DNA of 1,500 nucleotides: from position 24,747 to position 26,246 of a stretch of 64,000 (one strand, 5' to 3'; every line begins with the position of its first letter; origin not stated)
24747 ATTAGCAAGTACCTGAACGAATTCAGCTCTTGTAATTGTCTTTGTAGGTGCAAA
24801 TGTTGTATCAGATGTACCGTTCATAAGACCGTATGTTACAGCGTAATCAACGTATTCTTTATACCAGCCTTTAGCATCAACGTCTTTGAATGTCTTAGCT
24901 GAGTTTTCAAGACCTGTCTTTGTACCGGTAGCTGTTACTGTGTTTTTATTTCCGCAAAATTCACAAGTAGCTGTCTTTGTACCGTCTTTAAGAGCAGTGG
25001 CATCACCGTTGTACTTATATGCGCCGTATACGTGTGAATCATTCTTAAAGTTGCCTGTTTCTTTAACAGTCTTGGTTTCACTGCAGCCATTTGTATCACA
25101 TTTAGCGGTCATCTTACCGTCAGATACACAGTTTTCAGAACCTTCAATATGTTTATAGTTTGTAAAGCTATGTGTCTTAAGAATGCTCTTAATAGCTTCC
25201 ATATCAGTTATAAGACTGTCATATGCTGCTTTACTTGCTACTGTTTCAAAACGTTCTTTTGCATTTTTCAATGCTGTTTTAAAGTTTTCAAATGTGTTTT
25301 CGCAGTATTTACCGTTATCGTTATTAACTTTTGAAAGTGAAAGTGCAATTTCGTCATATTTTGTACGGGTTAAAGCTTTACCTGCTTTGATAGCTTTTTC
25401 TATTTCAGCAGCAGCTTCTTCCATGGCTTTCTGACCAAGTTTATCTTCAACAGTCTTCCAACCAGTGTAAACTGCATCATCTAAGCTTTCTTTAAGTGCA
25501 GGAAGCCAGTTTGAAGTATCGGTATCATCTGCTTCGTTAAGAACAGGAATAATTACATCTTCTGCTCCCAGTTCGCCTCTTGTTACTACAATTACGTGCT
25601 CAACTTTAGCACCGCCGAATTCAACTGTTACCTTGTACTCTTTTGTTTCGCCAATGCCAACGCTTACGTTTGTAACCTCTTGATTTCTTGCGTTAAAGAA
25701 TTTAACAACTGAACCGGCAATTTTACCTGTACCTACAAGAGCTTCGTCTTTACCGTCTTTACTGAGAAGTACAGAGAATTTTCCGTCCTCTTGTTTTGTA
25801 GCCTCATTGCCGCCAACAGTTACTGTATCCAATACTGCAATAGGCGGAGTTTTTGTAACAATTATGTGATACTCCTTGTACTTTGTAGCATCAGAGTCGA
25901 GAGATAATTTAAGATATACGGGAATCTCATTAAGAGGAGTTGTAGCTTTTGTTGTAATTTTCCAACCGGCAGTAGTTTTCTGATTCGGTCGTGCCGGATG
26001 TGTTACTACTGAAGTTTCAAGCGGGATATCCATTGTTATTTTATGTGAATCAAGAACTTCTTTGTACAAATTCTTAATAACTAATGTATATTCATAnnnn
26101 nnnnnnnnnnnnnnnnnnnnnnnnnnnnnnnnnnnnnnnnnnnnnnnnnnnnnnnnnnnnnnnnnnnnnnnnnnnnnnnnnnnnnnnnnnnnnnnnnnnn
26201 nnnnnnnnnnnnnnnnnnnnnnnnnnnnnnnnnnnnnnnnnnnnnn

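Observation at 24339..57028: Four giant paralogous secreted proteins built from about 13 shuffled beta-helix-like modules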

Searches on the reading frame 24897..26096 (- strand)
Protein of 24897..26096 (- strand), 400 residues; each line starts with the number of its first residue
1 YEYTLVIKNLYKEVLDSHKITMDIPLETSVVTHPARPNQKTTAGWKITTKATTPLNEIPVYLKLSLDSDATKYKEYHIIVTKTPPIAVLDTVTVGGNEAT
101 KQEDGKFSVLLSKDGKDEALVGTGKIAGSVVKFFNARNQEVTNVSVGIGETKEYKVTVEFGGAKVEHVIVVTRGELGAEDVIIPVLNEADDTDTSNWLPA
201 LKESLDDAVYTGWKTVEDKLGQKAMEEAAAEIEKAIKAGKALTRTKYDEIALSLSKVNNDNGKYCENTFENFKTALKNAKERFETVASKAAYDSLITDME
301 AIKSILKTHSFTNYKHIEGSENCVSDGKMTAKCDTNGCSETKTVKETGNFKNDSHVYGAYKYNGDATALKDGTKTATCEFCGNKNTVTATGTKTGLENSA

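Call 54: search_protein_families(library=pfam, proteins=[window:24897-26096:-], max_evalue=10)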
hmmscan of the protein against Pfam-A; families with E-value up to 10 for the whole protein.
window:24897-26096:- (400 aa): 5 families
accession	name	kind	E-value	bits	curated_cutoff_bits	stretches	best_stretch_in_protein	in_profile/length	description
PF10199.14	Adaptin_binding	-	0.089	14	32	1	212-285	16-82/98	Alpha and gamma adaptin binding protein p34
PF00990.26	GGDEF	-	0.12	12.6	23.8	1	218-279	48-117/161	Diguanylate cyclase, GGDEF domain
PF04883.17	HK97-gp10_like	-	0.17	13.3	21.4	1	217-241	15-38/78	Bacteriophage HK97-gp10, putative tail-component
PF04810.20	zf-Sec23_Sec24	-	0.19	12.2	25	1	371-388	19-36/39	Sec23/Sec24 zinc finger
PF09136.16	Glucodextran_B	-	0.42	11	27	1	87-126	28-68/83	Glucodextranase, domain B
